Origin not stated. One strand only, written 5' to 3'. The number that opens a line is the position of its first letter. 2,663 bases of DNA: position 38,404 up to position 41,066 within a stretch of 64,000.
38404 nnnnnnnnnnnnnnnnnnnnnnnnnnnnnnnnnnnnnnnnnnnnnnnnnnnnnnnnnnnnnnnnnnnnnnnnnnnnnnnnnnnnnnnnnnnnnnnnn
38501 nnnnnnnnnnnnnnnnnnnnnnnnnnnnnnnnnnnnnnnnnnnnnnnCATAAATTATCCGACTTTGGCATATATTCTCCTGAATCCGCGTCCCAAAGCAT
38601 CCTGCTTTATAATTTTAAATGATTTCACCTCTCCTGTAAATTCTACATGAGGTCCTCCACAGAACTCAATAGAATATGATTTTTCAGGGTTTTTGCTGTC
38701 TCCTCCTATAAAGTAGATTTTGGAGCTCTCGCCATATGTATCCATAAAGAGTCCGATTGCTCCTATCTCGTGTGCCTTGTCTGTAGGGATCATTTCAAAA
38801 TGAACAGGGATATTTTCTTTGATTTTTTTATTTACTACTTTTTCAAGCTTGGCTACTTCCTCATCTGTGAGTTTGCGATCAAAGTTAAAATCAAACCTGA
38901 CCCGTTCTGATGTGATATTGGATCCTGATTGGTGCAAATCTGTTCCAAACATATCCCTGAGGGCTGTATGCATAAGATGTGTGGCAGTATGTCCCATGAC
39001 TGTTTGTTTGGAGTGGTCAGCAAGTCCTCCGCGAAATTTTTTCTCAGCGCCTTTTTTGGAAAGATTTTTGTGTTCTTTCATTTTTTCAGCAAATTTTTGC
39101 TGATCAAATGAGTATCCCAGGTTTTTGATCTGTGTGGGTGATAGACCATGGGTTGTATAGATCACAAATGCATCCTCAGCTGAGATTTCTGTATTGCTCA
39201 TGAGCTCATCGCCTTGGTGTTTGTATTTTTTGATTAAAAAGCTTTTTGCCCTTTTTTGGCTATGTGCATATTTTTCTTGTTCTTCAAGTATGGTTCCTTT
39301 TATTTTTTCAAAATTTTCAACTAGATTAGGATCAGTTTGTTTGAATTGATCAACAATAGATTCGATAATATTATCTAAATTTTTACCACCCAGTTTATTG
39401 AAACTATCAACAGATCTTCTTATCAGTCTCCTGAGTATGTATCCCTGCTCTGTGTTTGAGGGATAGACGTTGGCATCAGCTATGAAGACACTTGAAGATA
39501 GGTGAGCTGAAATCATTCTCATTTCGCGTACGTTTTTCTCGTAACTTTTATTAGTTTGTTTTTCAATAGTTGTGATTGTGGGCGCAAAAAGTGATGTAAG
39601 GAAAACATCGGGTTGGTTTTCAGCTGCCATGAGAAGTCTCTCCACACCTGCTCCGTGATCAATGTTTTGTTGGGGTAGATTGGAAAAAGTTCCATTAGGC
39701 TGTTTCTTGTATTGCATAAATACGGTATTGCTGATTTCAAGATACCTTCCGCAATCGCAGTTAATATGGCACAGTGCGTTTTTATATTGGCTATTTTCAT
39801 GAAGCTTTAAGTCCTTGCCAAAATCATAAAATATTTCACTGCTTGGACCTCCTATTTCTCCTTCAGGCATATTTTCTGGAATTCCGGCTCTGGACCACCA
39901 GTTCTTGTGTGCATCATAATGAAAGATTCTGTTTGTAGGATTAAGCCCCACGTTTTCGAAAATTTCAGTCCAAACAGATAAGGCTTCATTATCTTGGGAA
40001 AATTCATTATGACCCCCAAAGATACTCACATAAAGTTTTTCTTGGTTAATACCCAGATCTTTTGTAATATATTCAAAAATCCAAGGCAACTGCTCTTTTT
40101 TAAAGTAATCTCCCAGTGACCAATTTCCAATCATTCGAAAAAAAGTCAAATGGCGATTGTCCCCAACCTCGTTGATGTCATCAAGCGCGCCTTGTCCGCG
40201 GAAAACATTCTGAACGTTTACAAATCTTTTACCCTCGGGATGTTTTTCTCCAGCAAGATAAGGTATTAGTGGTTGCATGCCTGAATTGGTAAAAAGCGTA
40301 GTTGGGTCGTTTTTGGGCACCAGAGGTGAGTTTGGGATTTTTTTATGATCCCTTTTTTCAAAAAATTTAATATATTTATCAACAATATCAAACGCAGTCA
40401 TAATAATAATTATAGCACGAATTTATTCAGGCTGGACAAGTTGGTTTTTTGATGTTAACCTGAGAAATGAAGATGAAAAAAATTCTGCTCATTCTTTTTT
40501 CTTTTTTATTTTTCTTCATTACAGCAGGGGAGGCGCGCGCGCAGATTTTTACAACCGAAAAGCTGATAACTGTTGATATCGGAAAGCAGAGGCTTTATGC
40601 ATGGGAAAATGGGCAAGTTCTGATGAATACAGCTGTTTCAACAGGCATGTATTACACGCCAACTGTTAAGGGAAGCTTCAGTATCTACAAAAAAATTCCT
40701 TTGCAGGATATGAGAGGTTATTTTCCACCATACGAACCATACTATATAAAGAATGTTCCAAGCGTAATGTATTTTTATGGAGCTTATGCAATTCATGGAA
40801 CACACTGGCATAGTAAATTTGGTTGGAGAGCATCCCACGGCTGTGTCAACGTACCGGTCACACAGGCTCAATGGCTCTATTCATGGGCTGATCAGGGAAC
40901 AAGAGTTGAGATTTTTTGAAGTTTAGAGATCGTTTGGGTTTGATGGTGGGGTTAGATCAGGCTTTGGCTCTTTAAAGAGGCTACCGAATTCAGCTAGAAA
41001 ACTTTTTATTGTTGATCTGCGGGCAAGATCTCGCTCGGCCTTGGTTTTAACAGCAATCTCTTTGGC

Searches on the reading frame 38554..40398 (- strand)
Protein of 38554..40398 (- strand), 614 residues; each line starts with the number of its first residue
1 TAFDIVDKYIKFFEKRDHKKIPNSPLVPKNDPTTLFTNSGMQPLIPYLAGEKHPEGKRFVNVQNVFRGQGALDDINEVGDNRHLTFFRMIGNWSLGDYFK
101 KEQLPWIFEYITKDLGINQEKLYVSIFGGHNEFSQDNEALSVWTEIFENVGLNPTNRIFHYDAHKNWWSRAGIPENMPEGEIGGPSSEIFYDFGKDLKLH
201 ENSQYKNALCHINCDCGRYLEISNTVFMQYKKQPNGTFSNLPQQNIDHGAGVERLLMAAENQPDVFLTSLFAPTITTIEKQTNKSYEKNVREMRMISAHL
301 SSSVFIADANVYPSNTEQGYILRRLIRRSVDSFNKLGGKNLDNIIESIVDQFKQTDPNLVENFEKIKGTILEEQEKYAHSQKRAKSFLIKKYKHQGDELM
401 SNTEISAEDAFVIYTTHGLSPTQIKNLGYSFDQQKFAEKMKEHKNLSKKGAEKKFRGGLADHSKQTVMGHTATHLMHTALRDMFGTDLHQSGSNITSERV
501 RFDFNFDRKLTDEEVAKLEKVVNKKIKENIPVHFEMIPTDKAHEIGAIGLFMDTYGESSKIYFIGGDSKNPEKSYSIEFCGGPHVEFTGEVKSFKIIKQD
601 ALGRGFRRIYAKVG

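Call 33: search_protein_families(library=pfam, proteins=[window:38554-40398:-], max_evalue=0.00001)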
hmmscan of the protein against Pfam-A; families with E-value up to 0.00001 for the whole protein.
window:38554-40398:- (614 aa): 2 families
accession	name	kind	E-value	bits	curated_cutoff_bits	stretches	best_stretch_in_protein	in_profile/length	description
PF01411.24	tRNA-synt_2c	-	4.2e-95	319.8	30.3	1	5-459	2-437/552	tRNA synthetases class II (A)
PF07973.19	tRNA_SAD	-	2e-13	50.5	24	1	561-610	3-44/44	Threonyl and Alanyl tRNA synthetase second additional domain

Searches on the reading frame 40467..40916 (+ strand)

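Call 33: search_protein_families(library=pfam, proteins=[window:40467-40916:+], max_evalue=0.00001)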
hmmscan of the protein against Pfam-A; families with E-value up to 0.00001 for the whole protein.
window:40467-40916:+ (150 aa): 1 family
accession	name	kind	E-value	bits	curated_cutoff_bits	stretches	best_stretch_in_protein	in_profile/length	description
PF03734.19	YkuD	-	1.4e-27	97.5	23.4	1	32-149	2-146/146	L,D-transpeptidase catalytic domain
